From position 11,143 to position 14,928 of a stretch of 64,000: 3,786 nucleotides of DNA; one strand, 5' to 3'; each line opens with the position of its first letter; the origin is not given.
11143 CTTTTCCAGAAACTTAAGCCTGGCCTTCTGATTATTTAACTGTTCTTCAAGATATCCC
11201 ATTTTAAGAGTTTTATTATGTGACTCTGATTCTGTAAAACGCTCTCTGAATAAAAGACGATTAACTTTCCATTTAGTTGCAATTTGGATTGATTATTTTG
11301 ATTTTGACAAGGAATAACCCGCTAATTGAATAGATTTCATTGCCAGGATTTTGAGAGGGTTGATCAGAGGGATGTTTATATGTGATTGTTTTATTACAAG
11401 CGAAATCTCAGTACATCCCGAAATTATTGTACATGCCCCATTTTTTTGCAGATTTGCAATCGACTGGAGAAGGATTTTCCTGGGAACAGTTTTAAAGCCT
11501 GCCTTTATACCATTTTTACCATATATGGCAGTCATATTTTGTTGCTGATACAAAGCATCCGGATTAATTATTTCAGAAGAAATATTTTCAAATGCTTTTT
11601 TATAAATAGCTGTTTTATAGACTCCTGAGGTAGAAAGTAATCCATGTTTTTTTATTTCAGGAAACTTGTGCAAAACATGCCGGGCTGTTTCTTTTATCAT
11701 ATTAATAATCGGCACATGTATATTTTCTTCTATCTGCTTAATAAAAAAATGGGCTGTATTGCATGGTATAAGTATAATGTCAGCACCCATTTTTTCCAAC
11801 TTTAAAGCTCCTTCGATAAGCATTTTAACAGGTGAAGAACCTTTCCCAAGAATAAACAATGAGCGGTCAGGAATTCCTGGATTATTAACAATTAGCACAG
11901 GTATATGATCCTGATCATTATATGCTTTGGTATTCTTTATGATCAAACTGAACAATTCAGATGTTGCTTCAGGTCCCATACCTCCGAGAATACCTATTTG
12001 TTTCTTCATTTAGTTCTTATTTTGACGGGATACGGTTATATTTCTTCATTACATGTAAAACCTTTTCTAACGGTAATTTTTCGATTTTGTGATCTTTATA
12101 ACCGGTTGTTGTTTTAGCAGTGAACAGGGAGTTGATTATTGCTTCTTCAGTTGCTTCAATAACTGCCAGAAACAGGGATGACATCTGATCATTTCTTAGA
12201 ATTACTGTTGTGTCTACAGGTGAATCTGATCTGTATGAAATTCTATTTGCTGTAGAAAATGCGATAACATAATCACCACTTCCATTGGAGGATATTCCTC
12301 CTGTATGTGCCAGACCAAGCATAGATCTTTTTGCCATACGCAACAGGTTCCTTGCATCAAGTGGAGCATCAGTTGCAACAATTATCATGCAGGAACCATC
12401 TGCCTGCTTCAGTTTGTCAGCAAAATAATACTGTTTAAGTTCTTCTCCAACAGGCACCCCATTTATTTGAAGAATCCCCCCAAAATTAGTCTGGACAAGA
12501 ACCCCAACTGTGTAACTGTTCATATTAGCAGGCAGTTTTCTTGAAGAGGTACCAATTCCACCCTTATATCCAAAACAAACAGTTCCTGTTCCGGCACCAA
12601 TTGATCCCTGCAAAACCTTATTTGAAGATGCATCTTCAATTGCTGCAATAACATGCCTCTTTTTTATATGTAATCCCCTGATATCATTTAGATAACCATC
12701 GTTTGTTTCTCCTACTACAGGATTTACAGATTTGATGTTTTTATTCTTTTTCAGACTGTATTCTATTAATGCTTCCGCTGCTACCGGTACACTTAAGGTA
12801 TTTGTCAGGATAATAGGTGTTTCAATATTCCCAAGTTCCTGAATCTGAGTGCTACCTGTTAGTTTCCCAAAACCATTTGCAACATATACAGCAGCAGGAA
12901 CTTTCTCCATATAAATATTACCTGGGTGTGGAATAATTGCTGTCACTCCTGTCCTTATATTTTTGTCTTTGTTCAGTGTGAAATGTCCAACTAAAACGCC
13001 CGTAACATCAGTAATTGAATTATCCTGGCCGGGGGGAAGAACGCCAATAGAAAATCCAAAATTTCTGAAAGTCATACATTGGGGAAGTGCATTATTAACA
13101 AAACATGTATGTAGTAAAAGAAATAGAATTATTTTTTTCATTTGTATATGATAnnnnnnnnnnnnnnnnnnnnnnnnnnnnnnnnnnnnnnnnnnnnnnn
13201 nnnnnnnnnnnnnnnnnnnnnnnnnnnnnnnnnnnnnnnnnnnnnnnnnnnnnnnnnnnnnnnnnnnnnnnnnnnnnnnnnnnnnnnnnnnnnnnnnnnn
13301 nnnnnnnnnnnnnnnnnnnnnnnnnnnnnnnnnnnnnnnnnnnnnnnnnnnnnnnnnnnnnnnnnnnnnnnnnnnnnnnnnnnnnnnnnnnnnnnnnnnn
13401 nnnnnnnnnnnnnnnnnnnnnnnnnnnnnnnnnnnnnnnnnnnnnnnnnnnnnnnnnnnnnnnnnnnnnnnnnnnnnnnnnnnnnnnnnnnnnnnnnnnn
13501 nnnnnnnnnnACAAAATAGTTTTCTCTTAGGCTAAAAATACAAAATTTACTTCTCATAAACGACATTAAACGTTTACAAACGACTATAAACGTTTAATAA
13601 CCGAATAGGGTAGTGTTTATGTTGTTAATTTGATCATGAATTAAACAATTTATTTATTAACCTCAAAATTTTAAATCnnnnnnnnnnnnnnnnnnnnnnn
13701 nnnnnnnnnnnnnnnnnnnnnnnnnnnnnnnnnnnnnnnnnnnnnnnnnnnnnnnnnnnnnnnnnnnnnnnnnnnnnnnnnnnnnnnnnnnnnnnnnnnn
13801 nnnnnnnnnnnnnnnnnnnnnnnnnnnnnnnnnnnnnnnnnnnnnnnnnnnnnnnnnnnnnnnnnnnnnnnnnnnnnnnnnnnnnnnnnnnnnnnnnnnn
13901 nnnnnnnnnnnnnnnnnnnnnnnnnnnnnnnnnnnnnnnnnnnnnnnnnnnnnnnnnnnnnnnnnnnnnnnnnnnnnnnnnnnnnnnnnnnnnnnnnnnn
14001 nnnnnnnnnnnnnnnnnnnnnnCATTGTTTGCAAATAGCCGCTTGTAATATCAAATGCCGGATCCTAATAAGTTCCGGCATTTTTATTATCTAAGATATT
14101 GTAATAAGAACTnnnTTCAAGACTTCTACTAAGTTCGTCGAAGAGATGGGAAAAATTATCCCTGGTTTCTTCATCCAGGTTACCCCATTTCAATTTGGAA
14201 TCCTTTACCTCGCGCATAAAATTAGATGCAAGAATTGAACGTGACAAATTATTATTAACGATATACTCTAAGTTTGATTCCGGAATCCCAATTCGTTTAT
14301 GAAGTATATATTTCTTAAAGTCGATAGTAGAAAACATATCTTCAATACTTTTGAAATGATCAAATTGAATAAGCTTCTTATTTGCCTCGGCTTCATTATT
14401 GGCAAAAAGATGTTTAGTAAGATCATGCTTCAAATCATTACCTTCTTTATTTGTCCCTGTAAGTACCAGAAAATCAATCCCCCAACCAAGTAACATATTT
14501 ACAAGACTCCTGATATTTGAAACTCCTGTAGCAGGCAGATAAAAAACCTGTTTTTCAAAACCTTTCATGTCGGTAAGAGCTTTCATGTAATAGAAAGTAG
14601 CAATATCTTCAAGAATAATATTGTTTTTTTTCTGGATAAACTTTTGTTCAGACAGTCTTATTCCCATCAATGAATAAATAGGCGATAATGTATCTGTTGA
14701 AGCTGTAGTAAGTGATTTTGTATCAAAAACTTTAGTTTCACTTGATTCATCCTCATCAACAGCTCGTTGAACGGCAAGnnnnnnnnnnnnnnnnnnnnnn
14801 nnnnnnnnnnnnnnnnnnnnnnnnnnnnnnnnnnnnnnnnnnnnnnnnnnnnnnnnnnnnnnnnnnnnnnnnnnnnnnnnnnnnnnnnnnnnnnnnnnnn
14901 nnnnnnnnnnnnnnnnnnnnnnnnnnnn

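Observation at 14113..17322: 776-aa coiled-coil ABC/OLD-like ATPase with a degenerate Toprim-like tail, downstream of a translationally coupled PP2C phosphatase: possible uncharacterised defence or stress module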

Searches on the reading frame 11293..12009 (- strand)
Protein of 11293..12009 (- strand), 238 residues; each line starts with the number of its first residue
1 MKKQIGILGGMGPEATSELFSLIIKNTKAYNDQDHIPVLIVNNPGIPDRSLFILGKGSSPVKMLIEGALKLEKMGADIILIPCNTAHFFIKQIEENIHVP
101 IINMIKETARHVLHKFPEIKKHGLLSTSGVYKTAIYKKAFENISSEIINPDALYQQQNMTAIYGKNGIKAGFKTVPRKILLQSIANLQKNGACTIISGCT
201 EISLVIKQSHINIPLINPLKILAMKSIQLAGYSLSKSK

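Call 89: search_protein_families(library=pfam, proteins=[window:11293-12009:-], max_evalue=0.001)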
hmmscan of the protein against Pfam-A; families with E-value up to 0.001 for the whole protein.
window:11293-12009:- (238 aa): 1 family
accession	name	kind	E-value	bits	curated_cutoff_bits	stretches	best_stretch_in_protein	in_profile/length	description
PF01177.27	Asp_Glu_race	-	3.5e-35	122.1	31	1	8-223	1-208/211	Asp/Glu/Hydantoin racemase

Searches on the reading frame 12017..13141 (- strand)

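Call 3: search_protein_families(library=pfam, proteins=[window:12017-13141:-], max_evalue=0.1)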
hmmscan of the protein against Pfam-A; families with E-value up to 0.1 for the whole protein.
window:12017-13141:- (374 aa): 1 family
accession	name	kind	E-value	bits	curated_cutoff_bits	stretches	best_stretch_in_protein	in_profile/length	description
PF03576.19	Peptidase_S58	-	2.3e-120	402.2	23.9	1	41-352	1-306/307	Peptidase family S58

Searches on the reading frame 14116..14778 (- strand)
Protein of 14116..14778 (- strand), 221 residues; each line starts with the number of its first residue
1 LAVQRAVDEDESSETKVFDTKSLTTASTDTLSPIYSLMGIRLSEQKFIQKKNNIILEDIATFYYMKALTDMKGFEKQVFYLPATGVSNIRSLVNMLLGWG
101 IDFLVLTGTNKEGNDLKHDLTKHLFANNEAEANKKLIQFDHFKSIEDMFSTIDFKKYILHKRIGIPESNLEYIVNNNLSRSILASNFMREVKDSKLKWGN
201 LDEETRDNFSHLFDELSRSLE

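Call 53: predict_structure(alignment_id=A3)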
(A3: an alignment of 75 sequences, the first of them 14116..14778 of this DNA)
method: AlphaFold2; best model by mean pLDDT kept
length: 221 residues; sequences in the alignment: 75
mean_pLDDT: 85.4   pTM: 0.79
mean pLDDT of the five models: 85.4, 82.6, 80.7, 80.3, 79.6
residues with pLDDT >= 90: 132; 70-90: 43; 50-70: 43; < 50: 3
segments of 3 or more residues with pLDDT < 50: 42-44
pLDDT, mean of each block of 10 residues (from residue 1): 63 63 59 67 60 92 95 89 89 87 94 94 93 93 95 94 86 94 94 88 97 93 80
secondary structure, 60 per line:
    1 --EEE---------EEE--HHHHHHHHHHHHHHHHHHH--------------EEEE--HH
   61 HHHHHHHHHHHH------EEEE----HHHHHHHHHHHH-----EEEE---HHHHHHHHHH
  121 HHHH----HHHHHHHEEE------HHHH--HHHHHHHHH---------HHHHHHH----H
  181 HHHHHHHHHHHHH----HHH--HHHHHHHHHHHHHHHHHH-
elements in order: E3-5 E15-17 H20-38 E53-56 H59-72 E79-82 H87-98 E104-107 H111-124 H129-135 E136-138 H145-148 H151-159 H169-175 H180-193 H203-220

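Call 56: fold_search(model_id=the predicted structure, library=pdb)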
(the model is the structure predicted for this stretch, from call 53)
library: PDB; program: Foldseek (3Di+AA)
matches with E <= 10: 805; with E <= 0.001: 0
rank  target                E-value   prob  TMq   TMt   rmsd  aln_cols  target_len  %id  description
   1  6nk8_B                2.0e-03  1.00  0.50  0.53   5.3       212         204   10  C-terminal region of the Burkholderia pseudomallei OLD protein (released 2019-08-07)
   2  8u7i_A                3.0e-02  0.89  0.41  0.18   9.0       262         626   12  Structure of the phage immune evasion protein Gad1 bound to the Gabija GajAB complex (released 2023-11-22)
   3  6p74                  5.9e-02  0.89  0.41  0.21   9.8       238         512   10  OLD nuclease from Thermus Scotoductus (released 2020-01-29)
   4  3adc_B                6.3e-02  0.11  0.16  0.15  26.9       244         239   13  Crystal structure of O-phosphoseryl-tRNA kinase complexed with selenocysteine tRNA and AMPPNP (crystal type 2) (released 2010-07-28)
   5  8x5i_D                7.5e-02  0.75  0.42  0.20  10.3       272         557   13  Structure of ATP/Mg2+ bound Gabija GajA (released 2024-02-28)
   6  4ldz_A                9.5e-02  0.18  0.22  0.24  14.9       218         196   11  Crystal structure of the full-length response regulator DesR in the active state (released 2014-07-16)
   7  4yn8                  1.3e-01  0.13  0.21  0.23  20.7       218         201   12  Crystal Structure of Response Regulator ChrA in Heme-Sensing Two Component System (released 2015-08-19)
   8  2e21_A                1.7e-01  0.12  0.22  0.17  15.9       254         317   11  Crystal structure of TilS in a complex with AMPPNP from Aquifex aeolicus. (released 2007-11-06)
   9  3mgl_A                1.8e-01  0.20  0.18  0.28  15.3       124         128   13  Crystal structure of permease family protein from Vibrio cholerae (released 2010-04-21)
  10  4ldz_B                1.8e-01  0.15  0.23  0.26  20.9       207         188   12  Crystal structure of the full-length response regulator DesR in the active state (released 2014-07-16)
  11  8txr_C                2.1e-01  0.11  0.22  0.13  25.1       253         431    9  E. coli ExoVII(H238A) (released 2024-01-31)
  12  3adc_A                2.3e-01  0.07  0.16  0.14  27.1       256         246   11  Crystal structure of O-phosphoseryl-tRNA kinase complexed with selenocysteine tRNA and AMPPNP (crystal type 2) (released 2010-07-28)
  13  6bzc_A                2.6e-01  0.21  0.29  0.14  17.3       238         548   11  Crystal Structure of Glucose-6-phosphate Isomerase from Elizabethkingia anophelis with bound Glucose-6-phosphate (released 2018-01-10)
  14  8x5i_B                2.7e-01  0.54  0.43  0.20   9.0       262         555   12  Structure of ATP/Mg2+ bound Gabija GajA (released 2024-02-28)
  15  1t13_D                2.7e-01  0.25  0.27  0.35   8.3       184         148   10  Crystal Structure Of Lumazine Synthase From Brucella Abortus Bound To 5-nitro-6-(D-ribitylamino)-2,4(1H,3H) pyrimidine (released 2005-04-19)
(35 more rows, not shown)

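Call 74: search_protein_families(library=pfam, alignment_id=A3, max_evalue=1)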
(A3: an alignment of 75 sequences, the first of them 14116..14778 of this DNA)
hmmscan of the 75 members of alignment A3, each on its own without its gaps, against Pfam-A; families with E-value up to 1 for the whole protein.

A. member 1, window:14116-14778:- (221 aa): 0 families

B. families by the number of members that match (of 75 scanned): 30 families (the first 25 are shown)
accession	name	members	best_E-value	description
PF01751.28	Toprim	7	0.022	Toprim domain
PF24359.1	DUF7515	4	0.0018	Domain of unknown function (DUF7515)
PF18376.6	MDD_C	3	0.063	Mevalonate 5-diphosphate decarboxylase C-terminal domain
PF23090.1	MBTPS1_4th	2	0.0019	MBTPS1, fourth GATase-like domain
PF03661.18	TMEM33_Pom33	2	0.0068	Transmembrane protein 33/Nucleoporin POM33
PF16282.11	SANT_DAMP1_like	2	0.011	SANT/Myb-like domain of DAMP1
PF13155.12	Toprim_2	2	0.043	Toprim-like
PF20921.3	DUF1846_C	1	0.01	Domain of unknown function DUF1846, C-terminal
PF15278.12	Sec3_C_2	1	0.062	Sec3 exocyst complex subunit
PF04691.17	ApoC-I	1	0.064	Apolipoprotein C-I (ApoC-1)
PF23135.2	TRI4_N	1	0.067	TRI4 N-terminal domain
PF00149.33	Metallophos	1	0.067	Calcineurin-like phosphoesterase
PF13662.12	Toprim_4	1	0.069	Toprim domain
PF11633.14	bCoV_SUD_M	1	0.07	Betacoronavirus single-stranded poly(A) binding domain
PF19238.5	Radical_SAM_2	1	0.071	Radical SAM-like domain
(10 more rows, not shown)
